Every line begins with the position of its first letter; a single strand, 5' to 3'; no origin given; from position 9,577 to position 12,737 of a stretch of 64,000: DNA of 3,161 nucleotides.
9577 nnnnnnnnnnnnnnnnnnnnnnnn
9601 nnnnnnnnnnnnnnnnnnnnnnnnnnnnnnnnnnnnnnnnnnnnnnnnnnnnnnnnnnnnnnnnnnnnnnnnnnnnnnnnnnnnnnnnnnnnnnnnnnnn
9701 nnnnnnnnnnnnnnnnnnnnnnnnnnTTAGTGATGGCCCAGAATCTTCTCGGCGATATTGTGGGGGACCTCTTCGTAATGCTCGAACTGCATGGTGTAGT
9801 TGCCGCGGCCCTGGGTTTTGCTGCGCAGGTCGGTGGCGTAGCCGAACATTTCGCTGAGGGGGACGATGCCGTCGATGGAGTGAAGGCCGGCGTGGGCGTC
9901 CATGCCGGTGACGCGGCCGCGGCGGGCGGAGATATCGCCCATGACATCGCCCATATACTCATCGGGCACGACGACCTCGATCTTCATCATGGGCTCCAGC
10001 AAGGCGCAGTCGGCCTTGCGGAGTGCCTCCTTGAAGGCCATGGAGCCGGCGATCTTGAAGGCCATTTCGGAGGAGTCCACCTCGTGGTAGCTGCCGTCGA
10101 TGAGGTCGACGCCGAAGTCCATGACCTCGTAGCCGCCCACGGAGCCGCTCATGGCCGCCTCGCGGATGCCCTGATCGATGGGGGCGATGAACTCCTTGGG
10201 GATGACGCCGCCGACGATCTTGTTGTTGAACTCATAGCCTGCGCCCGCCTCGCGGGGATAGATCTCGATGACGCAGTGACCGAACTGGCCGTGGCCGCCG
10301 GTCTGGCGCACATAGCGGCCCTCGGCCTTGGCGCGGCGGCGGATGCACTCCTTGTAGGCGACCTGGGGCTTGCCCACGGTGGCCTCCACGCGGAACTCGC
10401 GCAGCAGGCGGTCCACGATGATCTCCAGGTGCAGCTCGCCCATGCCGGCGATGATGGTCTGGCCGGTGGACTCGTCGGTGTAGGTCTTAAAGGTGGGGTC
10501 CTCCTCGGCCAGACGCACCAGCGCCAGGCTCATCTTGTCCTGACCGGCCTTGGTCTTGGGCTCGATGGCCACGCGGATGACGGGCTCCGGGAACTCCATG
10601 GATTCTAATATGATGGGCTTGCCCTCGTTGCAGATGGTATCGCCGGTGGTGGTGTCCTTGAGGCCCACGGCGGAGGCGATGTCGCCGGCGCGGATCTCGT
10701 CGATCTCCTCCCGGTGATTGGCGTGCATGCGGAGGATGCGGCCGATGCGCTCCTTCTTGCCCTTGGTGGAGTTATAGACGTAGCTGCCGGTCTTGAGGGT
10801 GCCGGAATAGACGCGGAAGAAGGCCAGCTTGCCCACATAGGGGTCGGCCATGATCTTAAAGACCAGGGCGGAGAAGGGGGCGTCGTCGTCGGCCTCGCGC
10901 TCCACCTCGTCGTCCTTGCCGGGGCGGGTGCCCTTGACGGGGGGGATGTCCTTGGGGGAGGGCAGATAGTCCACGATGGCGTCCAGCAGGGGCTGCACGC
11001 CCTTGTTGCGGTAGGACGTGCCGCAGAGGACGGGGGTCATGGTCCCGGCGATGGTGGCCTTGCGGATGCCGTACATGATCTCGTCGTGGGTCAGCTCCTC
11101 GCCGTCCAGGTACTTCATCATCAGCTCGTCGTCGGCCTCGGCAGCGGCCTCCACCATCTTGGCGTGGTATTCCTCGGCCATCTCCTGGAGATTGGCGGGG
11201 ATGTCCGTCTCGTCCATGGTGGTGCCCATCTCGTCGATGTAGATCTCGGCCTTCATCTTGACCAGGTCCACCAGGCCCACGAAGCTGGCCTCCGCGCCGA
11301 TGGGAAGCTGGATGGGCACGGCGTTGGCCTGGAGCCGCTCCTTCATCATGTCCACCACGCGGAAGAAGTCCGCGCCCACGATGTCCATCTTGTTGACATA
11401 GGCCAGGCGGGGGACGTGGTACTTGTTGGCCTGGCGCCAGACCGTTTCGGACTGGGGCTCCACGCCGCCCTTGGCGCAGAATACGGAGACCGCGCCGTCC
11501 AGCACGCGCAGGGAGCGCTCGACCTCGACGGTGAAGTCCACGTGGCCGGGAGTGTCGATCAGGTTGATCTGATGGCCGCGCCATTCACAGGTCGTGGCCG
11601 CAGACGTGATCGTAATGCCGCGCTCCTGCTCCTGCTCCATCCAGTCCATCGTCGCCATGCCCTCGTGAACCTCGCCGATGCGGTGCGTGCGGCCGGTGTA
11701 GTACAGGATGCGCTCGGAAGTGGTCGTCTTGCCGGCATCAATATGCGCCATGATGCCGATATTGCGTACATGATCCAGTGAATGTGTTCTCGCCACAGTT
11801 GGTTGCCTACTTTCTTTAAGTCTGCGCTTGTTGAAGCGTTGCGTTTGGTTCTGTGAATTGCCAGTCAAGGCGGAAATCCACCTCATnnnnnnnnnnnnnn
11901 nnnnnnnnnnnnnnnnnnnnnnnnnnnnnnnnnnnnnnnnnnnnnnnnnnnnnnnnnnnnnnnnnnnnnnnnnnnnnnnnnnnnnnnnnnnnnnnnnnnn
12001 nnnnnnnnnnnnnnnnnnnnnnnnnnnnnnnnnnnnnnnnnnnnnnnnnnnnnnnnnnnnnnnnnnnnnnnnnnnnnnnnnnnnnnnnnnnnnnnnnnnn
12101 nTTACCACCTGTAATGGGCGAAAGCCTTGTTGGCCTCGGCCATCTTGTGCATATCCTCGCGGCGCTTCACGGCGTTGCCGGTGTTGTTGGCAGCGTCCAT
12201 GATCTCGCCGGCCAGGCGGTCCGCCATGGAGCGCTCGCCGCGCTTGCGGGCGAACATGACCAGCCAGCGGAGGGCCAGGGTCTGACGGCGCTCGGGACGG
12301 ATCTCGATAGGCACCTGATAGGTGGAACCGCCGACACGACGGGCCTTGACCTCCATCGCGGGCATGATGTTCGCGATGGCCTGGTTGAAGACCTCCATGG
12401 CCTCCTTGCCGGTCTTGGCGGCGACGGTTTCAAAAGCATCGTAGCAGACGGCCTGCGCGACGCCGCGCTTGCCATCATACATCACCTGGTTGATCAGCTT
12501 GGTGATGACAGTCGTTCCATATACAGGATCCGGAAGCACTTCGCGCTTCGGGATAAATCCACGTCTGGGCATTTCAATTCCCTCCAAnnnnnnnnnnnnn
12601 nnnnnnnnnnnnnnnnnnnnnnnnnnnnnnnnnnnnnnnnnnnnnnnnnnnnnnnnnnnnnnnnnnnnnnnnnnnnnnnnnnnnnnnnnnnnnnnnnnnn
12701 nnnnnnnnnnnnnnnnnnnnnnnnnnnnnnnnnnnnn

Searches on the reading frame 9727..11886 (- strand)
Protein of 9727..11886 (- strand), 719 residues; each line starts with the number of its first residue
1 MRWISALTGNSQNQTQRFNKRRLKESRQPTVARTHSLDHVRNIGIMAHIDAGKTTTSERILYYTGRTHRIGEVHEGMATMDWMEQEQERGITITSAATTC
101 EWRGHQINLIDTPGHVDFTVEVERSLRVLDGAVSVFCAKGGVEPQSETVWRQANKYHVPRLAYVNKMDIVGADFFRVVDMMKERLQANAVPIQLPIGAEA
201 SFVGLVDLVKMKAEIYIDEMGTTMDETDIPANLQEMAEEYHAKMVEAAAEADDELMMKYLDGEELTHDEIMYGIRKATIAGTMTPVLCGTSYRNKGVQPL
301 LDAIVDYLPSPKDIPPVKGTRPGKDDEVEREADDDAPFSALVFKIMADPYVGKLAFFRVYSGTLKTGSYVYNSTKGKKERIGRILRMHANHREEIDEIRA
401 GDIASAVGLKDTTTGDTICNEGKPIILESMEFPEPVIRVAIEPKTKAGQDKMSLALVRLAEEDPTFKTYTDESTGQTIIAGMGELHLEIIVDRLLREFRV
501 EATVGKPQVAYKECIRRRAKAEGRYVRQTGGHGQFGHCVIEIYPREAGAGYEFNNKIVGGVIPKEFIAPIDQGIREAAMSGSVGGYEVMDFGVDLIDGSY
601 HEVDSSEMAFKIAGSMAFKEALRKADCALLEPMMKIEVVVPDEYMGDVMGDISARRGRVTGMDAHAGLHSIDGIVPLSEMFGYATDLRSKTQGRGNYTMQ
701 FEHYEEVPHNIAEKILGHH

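Call 42: search_protein_families(library=pfam, proteins=[window:9727-11886:-], max_evalue=0.0001)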
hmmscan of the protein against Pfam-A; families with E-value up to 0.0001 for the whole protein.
window:9727-11886:- (719 aa): 7 families
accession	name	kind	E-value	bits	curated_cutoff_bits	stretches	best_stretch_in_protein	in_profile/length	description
PF00009.33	GTP_EFTU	-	2.4e-64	216.9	26.5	1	39-310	2-188/188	Elongation factor Tu GTP binding domain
PF03764.24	EFG_IV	-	8.7e-44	148.6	24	1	507-625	1-120/121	Elongation factor G, domain IV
PF14492.12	EFG_III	-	2.6e-31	107.9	27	1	432-506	1-75/75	Elongation Factor G, domain III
PF00679.30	EFG_C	-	3.8e-31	107.4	27.9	1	629-714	2-88/89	Elongation factor G C-terminus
PF03144.31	GTP_EFTU_D2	-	1.5e-22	80.2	30.3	1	352-419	1-73/73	Elongation factor Tu domain 2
PF22042.2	EF-G_D2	-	3.2e-21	75.7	27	1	337-420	1-83/84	Elongation factor G domain 2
PF16658.11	RF3_C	-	2.9e-05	24.3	40.1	1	442-519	16-93/132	Class II release factor RF3, C-terminal domain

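Call 71: list_cluster_members(proteins=[window:9727-11883:-, window:21094-22449:+, window:24558-24983:+, window:4663-5940:+])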
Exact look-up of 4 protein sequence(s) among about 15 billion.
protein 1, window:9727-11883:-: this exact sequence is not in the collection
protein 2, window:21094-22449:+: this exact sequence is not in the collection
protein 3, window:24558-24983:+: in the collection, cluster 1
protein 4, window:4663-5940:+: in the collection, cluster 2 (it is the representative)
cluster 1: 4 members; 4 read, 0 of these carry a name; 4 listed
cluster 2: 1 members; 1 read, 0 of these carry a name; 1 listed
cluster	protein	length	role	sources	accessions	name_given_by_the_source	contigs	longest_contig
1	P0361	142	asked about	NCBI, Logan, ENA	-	-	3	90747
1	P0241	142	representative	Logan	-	-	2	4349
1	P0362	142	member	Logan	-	-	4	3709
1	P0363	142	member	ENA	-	-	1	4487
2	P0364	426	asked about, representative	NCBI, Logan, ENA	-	-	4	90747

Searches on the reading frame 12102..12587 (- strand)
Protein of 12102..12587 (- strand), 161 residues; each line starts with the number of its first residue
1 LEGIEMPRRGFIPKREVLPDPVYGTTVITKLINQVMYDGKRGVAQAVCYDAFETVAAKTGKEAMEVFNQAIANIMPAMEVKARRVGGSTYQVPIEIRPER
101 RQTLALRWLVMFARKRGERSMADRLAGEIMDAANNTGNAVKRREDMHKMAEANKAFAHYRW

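Call 42: search_protein_families(library=pfam, proteins=[window:12102-12587:-], max_evalue=0.0001)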
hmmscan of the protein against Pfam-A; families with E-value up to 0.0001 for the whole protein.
window:12102-12587:- (161 aa): 1 family
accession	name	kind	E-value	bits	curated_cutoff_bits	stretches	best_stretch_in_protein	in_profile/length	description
PF00177.27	Ribosomal_S7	-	3.1e-65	218.7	24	1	7-154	1-148/148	Ribosomal protein S7p/S5e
